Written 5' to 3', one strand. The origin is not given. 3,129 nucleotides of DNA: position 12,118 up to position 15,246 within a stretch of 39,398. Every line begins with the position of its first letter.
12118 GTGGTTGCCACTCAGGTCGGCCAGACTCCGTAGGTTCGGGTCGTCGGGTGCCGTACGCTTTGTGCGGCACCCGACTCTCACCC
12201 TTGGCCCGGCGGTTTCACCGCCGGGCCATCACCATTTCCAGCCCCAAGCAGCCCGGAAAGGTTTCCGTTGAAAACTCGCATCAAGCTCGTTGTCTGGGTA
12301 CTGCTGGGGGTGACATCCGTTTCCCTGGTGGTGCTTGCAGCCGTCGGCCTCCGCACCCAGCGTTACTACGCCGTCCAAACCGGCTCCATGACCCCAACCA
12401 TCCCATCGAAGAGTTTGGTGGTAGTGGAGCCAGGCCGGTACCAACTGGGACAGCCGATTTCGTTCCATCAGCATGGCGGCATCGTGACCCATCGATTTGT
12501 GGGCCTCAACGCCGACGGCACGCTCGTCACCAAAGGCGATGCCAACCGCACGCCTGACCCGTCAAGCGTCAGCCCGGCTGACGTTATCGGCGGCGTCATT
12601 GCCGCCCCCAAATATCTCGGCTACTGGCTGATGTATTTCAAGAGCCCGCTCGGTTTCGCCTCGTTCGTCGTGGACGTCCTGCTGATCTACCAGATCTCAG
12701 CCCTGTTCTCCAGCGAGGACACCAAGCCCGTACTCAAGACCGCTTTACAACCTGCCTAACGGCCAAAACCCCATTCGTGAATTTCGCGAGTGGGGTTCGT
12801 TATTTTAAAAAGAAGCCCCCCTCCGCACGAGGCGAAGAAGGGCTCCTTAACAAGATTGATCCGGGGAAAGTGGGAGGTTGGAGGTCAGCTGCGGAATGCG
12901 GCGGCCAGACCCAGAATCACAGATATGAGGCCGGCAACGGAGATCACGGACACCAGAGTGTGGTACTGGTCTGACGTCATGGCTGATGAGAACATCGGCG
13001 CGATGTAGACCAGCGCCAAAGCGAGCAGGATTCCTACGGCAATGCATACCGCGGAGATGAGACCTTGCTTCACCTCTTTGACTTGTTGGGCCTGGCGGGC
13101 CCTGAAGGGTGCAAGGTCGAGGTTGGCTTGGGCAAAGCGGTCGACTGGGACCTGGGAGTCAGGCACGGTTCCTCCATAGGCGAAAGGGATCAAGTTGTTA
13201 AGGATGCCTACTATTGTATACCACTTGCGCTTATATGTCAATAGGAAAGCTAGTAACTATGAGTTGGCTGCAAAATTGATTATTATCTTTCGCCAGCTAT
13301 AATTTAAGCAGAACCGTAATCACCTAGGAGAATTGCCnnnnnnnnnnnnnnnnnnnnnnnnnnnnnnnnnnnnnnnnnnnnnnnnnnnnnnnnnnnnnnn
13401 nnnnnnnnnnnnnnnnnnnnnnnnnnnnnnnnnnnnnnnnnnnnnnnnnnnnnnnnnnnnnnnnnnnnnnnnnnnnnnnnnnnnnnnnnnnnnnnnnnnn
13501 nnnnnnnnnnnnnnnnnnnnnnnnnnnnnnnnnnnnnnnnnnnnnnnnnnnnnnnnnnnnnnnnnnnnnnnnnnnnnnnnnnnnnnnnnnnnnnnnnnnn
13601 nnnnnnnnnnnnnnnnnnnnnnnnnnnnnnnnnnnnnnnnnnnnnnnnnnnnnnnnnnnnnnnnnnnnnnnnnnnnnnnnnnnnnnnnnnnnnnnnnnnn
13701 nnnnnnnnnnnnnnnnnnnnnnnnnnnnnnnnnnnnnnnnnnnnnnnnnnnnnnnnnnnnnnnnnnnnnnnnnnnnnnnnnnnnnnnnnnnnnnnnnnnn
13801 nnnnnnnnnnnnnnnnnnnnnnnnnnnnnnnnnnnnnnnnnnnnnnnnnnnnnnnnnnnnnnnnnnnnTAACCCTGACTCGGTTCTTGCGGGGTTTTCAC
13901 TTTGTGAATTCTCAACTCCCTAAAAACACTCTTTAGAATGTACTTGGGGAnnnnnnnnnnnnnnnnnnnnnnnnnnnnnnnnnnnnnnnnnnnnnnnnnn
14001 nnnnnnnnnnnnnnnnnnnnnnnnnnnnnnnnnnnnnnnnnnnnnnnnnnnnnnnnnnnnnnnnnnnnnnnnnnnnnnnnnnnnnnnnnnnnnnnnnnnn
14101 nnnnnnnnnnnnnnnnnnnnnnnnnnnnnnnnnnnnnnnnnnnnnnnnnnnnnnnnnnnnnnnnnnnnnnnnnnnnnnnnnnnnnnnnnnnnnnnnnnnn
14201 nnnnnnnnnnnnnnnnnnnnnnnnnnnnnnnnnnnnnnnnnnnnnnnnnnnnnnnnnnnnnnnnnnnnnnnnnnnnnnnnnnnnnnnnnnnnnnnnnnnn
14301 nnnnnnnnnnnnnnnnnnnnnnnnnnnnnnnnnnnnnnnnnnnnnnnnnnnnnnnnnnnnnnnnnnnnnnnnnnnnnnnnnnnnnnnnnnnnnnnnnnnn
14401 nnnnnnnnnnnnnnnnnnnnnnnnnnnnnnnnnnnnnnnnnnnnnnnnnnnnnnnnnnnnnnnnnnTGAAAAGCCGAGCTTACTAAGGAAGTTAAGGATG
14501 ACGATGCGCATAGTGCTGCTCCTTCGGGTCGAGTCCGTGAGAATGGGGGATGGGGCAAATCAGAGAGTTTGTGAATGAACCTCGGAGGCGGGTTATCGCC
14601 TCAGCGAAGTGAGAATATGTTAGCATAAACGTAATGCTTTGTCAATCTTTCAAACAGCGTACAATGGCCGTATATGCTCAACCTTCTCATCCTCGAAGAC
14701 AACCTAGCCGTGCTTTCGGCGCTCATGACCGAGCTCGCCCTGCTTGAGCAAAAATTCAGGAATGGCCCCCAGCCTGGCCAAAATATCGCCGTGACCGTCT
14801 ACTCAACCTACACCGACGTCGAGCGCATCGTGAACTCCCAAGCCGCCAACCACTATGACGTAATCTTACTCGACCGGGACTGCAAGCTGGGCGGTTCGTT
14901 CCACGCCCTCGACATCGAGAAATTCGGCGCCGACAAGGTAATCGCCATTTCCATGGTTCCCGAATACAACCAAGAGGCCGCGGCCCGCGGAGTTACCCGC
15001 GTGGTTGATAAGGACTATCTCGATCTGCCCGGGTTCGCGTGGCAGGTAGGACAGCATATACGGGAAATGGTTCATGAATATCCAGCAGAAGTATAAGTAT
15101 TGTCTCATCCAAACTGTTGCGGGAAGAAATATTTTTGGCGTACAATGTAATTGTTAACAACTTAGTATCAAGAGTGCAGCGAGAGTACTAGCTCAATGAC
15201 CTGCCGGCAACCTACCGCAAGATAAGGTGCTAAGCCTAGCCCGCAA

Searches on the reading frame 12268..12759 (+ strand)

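Call 11: search_protein_families(library=pfam, proteins=[window:12268-12759:+], max_evalue=0.01)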
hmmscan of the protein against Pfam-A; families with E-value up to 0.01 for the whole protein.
window:12268-12759:+ (163 aa): 0 families

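Call 17: search_protein_families(library=ncbifam, proteins=[window:12268-12759:+], max_evalue=0.01)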
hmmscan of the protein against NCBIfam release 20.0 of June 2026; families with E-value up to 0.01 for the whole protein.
window:12268-12759:+ (163 aa): 3 families
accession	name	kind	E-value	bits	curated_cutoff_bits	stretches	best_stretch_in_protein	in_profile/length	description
TIGR02228.1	sigpep_I_arch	equivalog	1.7e-16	60.5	51.85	1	11-147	6-155/158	signal peptidase I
NF046067.1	SigPepSipWBacil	equivalog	5.1e-11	42.5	190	1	33-142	40-161/189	signal peptidase I SipW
TIGR02227.1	sigpep_I_bact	equivalog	0.0065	16.3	47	1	19-75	8-60/162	signal peptidase I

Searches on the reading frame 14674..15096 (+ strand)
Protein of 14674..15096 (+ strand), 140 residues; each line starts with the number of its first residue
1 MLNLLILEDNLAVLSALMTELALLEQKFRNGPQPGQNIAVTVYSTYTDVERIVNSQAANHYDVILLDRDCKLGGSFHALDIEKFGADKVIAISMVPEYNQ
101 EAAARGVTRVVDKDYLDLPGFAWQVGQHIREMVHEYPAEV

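Call 7: search_protein_families(library=pfam, proteins=[window:14674-15096:+], max_evalue=0.01)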
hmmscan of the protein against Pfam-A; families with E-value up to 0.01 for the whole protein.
window:14674-15096:+ (140 aa): 0 families

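Call 17: search_protein_families(library=ncbifam, proteins=[window:14674-15096:+], max_evalue=0.01)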
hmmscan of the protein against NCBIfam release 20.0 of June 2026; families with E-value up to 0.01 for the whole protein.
window:14674-15096:+ (140 aa): 0 families

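Call 18: find_homologous_proteins(query=window:14674-15096:+, max_evalue=0.001)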
Query window:14674-15096:+ (140 aa): 274 proteins with E <= 0.001 among 319 candidates; the best 120 are listed.
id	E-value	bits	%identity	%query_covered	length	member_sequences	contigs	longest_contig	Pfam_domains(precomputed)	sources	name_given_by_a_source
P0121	5.6e-74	264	94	94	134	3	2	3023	-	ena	-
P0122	3.4e-68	246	89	94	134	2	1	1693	-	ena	-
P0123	1.6e-55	205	75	96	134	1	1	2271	-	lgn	-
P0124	5.3e-37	145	56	93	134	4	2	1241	-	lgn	-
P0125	3.3e-35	139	56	92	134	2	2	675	-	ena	-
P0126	3.6e-35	139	52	94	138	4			-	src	-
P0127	3.7e-35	139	55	93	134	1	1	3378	-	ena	-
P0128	5.5e-35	138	53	93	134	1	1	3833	-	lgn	-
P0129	5.8e-35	138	56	91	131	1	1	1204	-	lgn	-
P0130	6.5e-35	138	53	94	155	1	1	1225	-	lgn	-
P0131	9.1e-35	138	55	93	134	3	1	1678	-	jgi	jgi:hypothetical protein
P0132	5.4e-34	135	51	94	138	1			-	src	-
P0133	6.5e-34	135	51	96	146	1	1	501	-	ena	-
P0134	9.1e-34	134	53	93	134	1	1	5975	-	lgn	-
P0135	1.2e-33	134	58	86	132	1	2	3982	-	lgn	-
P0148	2.4e-32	130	52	93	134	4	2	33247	-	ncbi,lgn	-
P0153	9.9e-32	128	51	97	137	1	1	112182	-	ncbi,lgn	-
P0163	9.0e-31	125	52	91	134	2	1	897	-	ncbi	-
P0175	3.2e-30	123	52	86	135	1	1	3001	-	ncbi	-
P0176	4.2e-30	123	52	93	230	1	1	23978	-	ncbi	-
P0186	2.2e-29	120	53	93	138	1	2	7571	-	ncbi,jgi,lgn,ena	-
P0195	3.5e-29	120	52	93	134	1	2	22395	-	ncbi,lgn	-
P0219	1.9e-28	117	49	95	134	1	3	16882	-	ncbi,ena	-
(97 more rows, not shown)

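Call 19: find_encoding_contigs(protein=P0121, flank=5000, max_places=4)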
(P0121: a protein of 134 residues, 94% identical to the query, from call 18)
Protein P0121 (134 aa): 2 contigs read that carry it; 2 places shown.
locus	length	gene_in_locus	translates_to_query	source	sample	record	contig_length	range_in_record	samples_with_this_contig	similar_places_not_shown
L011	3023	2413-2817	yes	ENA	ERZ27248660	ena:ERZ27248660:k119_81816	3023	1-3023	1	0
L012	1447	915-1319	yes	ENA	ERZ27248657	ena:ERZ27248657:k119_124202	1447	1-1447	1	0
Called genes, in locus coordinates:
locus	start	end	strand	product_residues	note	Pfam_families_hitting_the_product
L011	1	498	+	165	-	?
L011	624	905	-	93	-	-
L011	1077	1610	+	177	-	-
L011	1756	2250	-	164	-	-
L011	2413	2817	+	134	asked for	-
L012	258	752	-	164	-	-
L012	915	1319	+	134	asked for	-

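Call 20: find_encoding_contigs(protein=P0123, flank=5000, max_places=4)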
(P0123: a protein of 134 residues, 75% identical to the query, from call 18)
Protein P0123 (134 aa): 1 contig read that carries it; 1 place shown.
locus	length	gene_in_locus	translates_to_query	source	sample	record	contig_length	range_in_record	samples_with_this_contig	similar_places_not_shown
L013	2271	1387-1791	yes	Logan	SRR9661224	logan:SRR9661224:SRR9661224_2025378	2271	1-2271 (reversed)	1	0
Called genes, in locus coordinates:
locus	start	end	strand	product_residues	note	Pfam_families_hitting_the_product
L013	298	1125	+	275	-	PF02498:Bro-N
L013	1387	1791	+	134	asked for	-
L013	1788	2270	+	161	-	?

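Call 21: find_encoding_contigs(protein=P0153, flank=8000, max_places=3)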
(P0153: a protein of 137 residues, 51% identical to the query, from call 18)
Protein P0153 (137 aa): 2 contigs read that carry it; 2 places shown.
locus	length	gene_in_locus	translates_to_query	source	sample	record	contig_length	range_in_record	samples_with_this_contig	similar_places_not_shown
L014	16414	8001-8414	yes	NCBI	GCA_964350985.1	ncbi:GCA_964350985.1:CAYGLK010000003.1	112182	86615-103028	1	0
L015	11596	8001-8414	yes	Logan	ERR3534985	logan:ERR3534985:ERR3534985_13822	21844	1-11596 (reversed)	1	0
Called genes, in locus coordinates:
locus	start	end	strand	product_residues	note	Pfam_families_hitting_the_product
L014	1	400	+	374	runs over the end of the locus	PF02784:Orn_Arg_deC_N, PF00278:Orn_DAP_Arg_deC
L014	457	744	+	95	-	PF13376:OmdA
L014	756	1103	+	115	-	PF09966:DUF2200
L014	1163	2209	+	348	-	PF01266:DAO (faint), PF03486:HI0933_like (faint), PF07992:Pyr_redox_2, PF12831:FAD_oxidored (faint), PF13738:Pyr_redox_3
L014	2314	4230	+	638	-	PF00933:Glyco_hydro_3, PF01915:Glyco_hydro_3_C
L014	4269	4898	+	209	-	PF04832:SOUL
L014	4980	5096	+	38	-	-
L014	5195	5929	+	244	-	PF09365:DUF2461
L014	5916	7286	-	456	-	PF16656:Pur_ac_phosph_N (faint)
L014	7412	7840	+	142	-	PF00293:NUDIX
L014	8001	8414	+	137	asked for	-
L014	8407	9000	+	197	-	-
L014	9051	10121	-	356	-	PF00478:IMPDH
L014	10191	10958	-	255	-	PF01061:ABC2_membrane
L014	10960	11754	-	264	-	PF00005:ABC_tran, PF02463:SMC_N (faint), PF13304:AAA_21 (faint)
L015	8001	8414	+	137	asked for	-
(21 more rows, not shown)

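Call 93: list_cluster_members(proteins=[P0148, P0153, P0176, P0195, P0219, P0163, P0175, P0186])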
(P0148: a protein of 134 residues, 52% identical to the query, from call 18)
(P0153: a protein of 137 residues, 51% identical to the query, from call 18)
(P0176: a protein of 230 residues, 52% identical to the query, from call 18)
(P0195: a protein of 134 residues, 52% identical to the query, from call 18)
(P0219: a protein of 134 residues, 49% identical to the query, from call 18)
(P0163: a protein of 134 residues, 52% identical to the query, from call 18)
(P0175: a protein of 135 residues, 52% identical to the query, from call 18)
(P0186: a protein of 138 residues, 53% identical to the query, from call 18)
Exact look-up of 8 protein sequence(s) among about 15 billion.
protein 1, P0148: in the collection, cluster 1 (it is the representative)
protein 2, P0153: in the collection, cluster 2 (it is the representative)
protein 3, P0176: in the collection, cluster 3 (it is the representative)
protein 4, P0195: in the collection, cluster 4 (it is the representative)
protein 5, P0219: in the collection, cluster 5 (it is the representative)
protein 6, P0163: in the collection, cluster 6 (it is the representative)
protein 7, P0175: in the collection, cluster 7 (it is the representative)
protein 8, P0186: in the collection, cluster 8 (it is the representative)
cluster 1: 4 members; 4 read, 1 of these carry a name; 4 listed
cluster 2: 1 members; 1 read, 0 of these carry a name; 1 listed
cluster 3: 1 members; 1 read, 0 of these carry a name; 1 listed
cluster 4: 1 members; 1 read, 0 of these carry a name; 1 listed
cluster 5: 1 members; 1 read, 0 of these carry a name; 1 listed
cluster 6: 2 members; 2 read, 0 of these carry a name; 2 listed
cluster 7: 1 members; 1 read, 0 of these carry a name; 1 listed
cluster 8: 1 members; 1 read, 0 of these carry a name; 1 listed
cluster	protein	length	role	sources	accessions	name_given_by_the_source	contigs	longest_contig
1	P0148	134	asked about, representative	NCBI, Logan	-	-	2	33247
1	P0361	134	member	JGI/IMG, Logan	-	hypothetical protein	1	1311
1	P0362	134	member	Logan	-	-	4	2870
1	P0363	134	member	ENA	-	-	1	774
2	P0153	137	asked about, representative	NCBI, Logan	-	-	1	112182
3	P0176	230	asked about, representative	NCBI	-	-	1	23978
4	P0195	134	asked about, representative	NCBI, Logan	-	-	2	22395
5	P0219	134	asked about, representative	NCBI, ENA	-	-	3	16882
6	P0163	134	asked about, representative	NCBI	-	-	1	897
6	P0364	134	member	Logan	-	-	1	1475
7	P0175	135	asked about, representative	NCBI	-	-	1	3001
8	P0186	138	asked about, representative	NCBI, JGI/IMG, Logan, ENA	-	-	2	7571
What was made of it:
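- Tried and rejected: Cluster look-up gave no names (call 93).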

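Call 96: find_encoding_contigs(protein=P0122, flank=5000, max_places=4)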
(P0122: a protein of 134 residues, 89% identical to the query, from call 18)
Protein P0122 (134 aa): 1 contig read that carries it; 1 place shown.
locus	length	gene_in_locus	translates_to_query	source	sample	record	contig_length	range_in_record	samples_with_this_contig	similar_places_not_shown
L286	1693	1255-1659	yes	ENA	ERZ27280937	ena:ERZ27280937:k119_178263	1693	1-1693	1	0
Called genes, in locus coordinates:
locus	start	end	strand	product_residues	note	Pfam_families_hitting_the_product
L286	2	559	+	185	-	?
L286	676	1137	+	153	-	-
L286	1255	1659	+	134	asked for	-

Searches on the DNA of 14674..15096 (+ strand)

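Call 22: search_rna_families(sources=[L011, L012, L013, L014, L015], threshold=gathering)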
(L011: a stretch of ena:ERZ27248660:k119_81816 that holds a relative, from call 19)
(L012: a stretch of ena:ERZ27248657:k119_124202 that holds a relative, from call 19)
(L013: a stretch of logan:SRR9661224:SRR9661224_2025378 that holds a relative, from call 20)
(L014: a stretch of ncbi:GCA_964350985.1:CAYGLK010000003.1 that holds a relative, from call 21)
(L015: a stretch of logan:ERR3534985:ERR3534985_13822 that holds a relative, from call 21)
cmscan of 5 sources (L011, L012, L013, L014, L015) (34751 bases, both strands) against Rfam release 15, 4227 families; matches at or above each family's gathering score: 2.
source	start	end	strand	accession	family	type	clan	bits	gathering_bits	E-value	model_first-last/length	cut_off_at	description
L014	15735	15807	+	RF00005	tRNA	Gene; tRNA;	CL00001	67.7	29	7.5e-13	1-71/71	no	tRNA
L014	13069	13150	-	RF00005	tRNA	Gene; tRNA;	CL00001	52.6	29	1e-08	1-71/71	no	tRNA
